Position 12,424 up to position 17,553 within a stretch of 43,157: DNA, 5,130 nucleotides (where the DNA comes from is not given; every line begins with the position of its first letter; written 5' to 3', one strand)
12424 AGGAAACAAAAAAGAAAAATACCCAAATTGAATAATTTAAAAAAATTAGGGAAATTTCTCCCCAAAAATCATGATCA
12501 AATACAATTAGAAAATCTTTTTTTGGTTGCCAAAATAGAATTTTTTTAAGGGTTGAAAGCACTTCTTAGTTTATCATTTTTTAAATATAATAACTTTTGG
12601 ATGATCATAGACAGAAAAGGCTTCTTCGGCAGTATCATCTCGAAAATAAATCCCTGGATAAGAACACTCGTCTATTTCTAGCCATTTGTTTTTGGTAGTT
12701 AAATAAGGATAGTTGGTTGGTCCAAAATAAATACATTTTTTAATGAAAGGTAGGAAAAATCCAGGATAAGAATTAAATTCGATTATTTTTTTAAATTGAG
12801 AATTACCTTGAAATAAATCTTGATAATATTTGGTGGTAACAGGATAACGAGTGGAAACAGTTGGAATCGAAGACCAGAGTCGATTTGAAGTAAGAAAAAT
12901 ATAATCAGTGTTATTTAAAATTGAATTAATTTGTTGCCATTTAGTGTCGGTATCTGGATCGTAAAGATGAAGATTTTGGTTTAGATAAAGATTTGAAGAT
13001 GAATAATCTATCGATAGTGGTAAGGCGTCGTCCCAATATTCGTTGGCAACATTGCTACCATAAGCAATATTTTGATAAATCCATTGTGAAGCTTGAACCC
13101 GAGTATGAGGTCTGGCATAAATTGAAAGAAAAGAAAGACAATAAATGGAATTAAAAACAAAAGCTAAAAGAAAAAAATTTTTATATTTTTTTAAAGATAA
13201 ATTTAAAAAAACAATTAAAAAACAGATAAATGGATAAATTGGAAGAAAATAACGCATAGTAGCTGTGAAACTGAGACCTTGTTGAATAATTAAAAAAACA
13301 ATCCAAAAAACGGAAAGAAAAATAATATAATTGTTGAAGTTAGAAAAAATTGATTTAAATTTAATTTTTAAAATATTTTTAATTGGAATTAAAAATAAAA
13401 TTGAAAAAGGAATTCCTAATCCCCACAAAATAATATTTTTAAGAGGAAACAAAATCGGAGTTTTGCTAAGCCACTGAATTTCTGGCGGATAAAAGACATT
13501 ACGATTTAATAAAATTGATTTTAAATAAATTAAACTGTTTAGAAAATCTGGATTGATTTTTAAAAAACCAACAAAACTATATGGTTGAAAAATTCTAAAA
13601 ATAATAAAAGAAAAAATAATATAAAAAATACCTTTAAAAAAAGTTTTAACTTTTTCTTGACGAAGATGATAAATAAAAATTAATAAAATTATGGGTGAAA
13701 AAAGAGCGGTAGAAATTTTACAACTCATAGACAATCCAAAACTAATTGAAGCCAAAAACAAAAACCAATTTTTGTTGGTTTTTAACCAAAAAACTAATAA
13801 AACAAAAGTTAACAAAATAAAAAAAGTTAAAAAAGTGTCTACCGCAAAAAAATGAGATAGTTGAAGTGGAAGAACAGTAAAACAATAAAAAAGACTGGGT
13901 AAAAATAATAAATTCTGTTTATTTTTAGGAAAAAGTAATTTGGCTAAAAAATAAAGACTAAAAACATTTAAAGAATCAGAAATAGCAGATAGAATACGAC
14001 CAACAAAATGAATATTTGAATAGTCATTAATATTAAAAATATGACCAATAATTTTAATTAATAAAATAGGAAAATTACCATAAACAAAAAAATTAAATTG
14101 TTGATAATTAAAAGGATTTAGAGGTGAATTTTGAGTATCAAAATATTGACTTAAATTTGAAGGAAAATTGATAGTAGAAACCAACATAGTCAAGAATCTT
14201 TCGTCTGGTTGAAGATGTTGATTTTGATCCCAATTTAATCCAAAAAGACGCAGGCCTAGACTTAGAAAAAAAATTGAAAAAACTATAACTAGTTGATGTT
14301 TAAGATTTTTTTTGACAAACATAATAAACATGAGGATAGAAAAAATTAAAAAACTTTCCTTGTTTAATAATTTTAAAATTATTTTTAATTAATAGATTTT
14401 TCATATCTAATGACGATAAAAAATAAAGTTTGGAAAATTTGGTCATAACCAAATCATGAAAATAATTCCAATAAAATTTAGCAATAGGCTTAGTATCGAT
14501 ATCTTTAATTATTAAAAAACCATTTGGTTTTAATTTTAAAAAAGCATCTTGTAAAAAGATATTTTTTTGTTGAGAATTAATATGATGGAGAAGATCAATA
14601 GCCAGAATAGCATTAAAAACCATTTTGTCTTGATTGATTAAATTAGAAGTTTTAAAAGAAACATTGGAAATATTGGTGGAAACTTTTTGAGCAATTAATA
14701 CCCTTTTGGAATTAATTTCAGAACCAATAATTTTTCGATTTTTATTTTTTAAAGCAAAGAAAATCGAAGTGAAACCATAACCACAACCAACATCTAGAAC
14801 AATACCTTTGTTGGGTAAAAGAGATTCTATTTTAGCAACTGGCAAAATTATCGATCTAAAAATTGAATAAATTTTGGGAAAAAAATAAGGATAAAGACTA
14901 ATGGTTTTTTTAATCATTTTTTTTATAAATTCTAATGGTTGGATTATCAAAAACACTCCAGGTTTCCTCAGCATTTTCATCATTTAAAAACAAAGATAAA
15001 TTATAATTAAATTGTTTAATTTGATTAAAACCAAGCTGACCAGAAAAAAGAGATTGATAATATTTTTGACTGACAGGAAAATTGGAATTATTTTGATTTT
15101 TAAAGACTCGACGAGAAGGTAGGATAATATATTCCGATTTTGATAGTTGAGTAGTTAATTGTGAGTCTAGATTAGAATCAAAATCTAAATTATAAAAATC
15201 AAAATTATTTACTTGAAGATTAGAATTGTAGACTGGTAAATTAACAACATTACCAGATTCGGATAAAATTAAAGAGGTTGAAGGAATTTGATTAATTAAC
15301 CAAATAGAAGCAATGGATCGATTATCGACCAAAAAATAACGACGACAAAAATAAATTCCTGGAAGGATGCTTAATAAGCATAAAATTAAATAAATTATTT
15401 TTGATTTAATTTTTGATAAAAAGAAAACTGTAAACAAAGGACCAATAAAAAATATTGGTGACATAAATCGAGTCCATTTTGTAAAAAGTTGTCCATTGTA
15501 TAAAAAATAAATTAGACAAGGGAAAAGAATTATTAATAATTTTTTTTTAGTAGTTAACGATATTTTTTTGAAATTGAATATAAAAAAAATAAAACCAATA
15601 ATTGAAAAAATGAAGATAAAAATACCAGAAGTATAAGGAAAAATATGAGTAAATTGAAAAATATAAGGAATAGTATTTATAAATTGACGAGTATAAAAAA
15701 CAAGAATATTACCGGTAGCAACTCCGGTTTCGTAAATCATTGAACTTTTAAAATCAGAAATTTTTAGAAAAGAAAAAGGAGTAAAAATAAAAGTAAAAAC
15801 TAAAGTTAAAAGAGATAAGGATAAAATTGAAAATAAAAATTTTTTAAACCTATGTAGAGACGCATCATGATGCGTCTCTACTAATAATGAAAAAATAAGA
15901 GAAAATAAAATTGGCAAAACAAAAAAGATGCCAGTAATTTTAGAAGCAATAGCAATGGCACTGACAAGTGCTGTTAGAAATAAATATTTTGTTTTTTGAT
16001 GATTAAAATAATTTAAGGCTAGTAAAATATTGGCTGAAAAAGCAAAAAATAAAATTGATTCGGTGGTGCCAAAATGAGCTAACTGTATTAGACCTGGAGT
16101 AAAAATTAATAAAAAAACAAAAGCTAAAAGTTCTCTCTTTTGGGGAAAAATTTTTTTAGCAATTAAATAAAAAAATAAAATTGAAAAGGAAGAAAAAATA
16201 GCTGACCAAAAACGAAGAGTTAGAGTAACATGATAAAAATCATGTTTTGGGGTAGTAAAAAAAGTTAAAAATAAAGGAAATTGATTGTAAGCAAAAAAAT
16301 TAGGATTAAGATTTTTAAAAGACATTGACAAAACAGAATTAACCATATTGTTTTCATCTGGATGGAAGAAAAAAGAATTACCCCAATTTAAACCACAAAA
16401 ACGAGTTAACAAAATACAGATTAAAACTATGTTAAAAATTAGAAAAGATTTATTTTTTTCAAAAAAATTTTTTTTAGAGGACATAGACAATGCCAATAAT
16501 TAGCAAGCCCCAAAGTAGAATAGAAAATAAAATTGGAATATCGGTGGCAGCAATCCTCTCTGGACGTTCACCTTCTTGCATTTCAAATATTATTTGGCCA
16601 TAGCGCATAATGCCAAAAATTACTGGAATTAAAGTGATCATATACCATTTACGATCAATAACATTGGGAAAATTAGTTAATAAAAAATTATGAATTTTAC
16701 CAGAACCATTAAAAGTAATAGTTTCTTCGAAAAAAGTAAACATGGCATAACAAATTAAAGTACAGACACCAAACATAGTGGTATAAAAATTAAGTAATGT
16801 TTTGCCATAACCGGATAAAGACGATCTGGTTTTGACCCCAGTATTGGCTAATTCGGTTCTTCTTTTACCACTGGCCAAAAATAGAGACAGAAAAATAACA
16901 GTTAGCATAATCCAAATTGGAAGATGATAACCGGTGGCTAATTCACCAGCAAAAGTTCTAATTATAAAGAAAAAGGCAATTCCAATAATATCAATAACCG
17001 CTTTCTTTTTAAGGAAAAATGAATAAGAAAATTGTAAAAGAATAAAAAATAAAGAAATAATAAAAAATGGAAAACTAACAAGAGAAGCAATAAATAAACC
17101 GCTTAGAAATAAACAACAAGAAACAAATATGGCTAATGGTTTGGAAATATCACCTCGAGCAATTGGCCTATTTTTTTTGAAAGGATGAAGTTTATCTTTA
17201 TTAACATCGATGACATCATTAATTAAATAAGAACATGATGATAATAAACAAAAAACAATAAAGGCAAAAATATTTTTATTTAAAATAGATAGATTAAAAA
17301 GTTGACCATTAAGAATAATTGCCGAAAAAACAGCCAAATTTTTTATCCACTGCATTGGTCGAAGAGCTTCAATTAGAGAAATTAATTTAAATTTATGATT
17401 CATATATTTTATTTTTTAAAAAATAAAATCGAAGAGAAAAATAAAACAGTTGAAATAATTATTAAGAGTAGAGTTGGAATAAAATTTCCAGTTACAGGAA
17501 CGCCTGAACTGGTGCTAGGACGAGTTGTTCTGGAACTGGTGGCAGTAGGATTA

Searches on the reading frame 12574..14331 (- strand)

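Call 79: search_protein_families(library=pfam, proteins=[window:12574-14331:-], max_evalue=0.00001)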
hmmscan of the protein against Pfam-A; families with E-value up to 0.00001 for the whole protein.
window:12574-14331:- (585 aa): 1 family
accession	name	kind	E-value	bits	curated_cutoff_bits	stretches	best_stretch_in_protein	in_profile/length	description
PF13231.12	PMT_2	-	1.3e-09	38.9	26.1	1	107-245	20-154/160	Dolichyl-phosphate-mannose-protein mannosyltransferase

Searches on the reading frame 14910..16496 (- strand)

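Call 79: search_protein_families(library=pfam, proteins=[window:14910-16496:-], max_evalue=0.00001)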
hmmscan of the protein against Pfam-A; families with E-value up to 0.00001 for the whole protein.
window:14910-16496:- (528 aa): 2 families
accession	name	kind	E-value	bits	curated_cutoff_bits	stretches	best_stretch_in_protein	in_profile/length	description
PF13231.12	PMT_2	-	5.4e-11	43.4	26.1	1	92-230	22-154/160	Dolichyl-phosphate-mannose-protein mannosyltransferase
PF02366.24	PMT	-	2.4e-09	37.5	22.7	1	70-232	59-230/245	Dolichyl-phosphate-mannose-protein mannosyltransferase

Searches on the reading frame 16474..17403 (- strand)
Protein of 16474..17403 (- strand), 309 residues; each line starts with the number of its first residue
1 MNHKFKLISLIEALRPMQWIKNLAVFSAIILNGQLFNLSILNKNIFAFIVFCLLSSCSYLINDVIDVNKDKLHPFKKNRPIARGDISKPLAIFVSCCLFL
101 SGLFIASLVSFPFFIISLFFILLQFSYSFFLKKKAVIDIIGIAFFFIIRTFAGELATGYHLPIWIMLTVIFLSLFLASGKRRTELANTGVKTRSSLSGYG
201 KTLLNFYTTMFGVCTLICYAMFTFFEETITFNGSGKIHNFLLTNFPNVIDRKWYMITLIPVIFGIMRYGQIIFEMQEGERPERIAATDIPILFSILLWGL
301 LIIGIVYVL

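Call 79: search_protein_families(library=pfam, proteins=[window:16474-17403:-], max_evalue=0.00001)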
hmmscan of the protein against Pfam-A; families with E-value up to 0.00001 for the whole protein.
window:16474-17403:- (309 aa): 1 family
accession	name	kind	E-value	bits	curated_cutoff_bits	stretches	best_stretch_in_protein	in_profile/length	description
PF01040.23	UbiA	-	6.8e-25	88.2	34.2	1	43-222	21-207/250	UbiA prenyltransferase family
